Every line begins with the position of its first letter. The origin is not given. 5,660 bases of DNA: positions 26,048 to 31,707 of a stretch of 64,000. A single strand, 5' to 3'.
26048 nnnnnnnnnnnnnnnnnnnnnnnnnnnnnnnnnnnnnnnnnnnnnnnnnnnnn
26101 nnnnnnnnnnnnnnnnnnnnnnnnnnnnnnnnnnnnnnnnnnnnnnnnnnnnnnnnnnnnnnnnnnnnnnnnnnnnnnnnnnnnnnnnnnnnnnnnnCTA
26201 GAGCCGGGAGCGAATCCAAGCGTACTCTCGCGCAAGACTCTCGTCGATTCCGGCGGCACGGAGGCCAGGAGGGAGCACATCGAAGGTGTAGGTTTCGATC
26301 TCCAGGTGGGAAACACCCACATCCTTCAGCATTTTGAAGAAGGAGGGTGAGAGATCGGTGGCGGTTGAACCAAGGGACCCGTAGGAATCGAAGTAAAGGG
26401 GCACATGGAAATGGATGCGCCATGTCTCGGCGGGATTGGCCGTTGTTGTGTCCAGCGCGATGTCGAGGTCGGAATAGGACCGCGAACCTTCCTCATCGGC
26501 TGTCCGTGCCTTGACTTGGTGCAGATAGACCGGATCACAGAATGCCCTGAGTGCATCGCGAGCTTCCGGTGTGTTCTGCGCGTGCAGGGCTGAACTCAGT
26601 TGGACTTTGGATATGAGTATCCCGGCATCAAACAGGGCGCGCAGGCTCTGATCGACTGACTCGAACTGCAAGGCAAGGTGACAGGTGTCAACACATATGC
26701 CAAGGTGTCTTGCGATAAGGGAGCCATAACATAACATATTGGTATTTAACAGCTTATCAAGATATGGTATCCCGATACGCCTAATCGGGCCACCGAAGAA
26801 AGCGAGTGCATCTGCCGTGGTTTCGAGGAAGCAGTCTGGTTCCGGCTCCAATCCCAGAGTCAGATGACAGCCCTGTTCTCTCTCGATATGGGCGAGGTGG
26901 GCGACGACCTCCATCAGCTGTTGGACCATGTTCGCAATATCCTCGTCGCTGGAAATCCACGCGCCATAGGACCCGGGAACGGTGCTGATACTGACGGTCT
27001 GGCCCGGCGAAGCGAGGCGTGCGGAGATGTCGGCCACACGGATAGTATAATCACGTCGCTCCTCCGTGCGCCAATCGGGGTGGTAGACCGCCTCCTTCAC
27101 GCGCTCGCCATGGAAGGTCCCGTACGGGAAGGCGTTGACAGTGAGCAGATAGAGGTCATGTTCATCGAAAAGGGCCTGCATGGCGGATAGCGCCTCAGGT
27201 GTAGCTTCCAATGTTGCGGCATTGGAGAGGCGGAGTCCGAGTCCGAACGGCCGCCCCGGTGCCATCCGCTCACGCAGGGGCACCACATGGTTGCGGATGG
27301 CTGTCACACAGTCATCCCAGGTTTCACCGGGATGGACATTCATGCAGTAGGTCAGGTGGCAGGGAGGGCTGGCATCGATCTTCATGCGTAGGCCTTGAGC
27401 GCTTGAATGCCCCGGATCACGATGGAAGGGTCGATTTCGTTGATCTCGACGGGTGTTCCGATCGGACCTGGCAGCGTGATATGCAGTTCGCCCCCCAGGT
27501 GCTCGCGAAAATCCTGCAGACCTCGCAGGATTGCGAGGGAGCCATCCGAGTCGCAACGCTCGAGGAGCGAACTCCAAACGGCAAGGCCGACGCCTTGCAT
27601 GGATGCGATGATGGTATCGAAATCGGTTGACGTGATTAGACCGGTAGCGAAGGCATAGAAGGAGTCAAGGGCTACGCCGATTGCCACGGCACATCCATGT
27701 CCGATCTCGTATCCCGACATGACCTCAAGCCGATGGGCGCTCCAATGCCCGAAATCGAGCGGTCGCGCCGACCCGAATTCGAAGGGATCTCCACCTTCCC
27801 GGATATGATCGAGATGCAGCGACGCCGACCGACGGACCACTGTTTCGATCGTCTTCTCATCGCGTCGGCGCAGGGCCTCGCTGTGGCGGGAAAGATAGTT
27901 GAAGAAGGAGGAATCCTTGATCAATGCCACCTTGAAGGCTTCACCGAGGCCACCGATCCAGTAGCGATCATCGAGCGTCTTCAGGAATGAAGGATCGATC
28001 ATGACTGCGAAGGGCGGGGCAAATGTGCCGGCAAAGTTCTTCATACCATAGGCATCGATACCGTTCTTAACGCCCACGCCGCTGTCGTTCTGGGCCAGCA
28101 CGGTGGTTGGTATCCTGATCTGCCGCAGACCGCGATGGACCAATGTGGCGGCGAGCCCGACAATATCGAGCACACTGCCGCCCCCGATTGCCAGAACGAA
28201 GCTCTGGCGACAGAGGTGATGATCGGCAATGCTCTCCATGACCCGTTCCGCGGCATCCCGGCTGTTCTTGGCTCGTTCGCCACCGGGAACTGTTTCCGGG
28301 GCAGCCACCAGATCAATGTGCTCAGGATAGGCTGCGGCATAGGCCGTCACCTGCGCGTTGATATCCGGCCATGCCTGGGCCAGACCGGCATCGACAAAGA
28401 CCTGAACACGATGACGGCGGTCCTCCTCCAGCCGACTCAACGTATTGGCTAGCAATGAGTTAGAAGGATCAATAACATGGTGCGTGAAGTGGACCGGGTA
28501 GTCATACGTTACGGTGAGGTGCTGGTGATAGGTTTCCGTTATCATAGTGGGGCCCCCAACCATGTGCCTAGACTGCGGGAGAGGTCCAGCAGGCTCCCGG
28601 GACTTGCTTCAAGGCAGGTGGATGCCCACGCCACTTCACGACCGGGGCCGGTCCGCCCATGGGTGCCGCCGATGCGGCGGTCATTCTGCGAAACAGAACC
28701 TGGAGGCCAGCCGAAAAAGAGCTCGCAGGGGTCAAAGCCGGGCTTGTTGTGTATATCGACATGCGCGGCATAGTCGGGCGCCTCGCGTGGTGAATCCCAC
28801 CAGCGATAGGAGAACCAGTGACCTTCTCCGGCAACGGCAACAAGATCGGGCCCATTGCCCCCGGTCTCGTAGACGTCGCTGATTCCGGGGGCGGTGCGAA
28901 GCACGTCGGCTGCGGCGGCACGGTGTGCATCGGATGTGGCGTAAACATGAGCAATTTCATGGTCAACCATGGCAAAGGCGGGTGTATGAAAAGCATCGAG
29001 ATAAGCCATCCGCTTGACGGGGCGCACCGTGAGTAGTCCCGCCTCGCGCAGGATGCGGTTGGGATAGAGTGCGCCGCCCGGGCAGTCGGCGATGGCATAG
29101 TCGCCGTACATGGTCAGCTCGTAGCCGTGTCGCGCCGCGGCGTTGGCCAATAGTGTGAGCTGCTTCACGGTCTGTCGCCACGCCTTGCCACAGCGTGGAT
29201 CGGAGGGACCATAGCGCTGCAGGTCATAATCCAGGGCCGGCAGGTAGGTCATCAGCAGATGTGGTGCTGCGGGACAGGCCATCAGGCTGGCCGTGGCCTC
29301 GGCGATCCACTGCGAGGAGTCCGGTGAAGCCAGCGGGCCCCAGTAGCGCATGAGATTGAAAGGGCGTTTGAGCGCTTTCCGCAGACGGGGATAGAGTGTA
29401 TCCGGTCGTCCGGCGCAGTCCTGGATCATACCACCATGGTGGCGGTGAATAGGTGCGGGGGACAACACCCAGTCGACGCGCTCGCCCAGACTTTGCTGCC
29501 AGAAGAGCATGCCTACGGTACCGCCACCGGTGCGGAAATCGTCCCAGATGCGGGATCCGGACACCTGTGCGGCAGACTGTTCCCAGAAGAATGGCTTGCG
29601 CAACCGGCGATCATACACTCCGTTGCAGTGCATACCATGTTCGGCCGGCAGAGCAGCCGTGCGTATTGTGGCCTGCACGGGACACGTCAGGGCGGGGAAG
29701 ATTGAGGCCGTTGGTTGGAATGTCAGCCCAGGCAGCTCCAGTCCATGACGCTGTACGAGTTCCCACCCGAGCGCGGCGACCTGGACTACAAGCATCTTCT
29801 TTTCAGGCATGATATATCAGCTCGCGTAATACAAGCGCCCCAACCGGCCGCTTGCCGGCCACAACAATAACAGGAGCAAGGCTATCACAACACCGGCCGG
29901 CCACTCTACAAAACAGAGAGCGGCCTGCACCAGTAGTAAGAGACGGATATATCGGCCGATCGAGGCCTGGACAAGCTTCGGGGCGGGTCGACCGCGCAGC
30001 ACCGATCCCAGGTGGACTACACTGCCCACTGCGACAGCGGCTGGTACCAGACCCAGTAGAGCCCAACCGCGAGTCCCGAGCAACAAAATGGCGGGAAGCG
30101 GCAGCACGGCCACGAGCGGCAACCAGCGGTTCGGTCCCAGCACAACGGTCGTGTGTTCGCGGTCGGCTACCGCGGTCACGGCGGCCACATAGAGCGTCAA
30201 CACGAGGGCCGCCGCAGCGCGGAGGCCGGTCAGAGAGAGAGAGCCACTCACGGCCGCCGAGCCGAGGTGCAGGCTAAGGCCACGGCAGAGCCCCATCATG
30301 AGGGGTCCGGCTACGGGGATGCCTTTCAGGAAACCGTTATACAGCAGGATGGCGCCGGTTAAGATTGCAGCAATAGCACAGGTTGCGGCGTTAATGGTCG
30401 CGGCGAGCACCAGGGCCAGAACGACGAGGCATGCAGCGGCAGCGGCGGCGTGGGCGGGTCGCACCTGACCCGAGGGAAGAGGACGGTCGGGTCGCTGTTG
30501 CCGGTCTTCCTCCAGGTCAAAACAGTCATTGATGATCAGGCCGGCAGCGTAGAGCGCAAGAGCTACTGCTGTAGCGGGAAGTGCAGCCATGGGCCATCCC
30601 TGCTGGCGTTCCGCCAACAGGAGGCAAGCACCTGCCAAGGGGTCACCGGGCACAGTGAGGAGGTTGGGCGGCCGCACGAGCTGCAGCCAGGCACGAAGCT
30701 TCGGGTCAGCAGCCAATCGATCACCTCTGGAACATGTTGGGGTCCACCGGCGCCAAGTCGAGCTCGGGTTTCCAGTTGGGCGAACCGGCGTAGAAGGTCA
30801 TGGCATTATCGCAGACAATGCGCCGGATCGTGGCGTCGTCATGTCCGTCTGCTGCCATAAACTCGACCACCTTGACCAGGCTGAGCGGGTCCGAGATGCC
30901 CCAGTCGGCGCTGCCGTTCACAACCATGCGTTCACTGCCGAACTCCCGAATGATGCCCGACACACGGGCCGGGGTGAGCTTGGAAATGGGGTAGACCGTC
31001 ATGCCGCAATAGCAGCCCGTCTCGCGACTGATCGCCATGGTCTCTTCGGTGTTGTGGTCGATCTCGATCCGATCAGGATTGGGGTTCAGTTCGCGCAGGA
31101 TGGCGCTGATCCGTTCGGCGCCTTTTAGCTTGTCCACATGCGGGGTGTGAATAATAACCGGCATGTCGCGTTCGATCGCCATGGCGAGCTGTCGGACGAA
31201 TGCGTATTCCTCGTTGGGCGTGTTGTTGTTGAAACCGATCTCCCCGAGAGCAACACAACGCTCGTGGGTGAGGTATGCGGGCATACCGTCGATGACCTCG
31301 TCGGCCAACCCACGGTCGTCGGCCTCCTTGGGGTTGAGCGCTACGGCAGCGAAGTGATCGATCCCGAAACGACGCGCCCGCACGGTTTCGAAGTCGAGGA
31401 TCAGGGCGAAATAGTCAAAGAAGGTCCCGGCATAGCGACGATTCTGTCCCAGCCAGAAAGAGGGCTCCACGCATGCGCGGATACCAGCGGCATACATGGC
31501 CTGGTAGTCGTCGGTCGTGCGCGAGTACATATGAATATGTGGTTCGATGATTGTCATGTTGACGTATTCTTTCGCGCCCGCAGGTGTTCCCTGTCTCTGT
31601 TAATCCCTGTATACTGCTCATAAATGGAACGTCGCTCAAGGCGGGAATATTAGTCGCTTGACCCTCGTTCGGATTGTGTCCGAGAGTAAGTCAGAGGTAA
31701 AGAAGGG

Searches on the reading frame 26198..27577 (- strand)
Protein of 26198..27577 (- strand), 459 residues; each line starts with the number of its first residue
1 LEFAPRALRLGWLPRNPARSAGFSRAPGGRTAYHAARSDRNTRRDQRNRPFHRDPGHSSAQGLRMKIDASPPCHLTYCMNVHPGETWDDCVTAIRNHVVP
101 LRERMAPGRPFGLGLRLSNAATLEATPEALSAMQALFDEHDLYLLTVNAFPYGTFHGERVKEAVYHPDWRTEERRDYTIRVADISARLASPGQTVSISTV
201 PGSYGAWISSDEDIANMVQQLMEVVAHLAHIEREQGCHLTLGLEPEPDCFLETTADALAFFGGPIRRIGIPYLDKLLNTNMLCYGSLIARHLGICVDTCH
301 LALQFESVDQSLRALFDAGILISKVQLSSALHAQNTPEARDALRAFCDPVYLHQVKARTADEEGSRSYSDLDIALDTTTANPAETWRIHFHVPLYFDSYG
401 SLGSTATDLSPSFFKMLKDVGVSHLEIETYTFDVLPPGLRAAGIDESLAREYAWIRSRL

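Call 8: search_protein_families(library=pfam, proteins=[window:26198-27577:-])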
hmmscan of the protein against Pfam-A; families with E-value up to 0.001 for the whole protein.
window:26198-27577:- (459 aa): 1 family
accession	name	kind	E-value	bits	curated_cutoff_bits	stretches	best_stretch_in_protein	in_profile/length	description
PF01261.30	AP_endonuc_2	-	2.6e-08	34.3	31.1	1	126-261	26-145/249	Xylose isomerase-like TIM barrel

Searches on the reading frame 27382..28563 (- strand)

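Call 8: search_protein_families(library=pfam, proteins=[window:27382-28563:-])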
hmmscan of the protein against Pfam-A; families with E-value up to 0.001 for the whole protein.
window:27382-28563:- (393 aa): 3 families
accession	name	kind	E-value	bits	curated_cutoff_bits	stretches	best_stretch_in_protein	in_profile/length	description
PF01761.26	DHQ_synthase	-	1.1e-32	112.6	24.2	1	91-201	3-112/115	3-dehydroquinate synthase N-terminal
PF24621.2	DHQS_C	-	2.1e-28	99.5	27.6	1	205-332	1-127/144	3-dehydroquinate synthase C-terminal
PF13685.12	Fe-ADH_2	-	0.00038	20.9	28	1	108-195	63-146/149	Iron-containing alcohol dehydrogenase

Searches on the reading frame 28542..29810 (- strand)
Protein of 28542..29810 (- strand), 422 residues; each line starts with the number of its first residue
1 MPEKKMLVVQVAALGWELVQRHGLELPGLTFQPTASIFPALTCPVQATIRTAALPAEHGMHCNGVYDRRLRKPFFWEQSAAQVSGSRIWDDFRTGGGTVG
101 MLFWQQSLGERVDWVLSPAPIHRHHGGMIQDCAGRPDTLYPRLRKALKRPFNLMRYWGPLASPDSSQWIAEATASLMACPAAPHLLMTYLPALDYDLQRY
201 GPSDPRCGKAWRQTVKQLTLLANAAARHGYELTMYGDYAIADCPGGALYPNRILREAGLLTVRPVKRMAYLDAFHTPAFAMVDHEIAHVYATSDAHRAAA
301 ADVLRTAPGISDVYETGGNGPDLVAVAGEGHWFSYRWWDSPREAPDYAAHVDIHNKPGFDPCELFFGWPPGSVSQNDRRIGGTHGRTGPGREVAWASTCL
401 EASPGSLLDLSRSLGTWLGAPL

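Call 38: search_protein_families(library=pfam, proteins=[window:28542-29810:-])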
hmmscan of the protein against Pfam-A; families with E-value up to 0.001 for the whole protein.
window:28542-29810:- (422 aa): 1 family
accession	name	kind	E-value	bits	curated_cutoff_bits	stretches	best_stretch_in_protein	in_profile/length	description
PF01663.27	Phosphodiest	-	3.8e-31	109.4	23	1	33-360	35-342/342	Type I phosphodiesterase / nucleotide pyrophosphatase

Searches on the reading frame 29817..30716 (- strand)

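Call 38: search_protein_families(library=pfam, proteins=[window:29817-30716:-])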
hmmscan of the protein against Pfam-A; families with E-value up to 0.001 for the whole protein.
window:29817-30716:- (299 aa): 1 family
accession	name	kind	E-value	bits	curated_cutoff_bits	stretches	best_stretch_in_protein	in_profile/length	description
PF01040.23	UbiA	-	3.1e-23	82.8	34.2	1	30-231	7-226/250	UbiA prenyltransferase family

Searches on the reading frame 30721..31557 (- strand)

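Call 38: search_protein_families(library=pfam, proteins=[window:30721-31557:-])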
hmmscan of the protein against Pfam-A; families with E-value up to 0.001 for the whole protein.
window:30721-31557:- (278 aa): 1 family
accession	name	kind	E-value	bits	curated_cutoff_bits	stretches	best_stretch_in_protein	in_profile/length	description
PF01026.27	TatD_DNase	-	6.2e-11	42.6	27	1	61-213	48-200/253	TatD related DNase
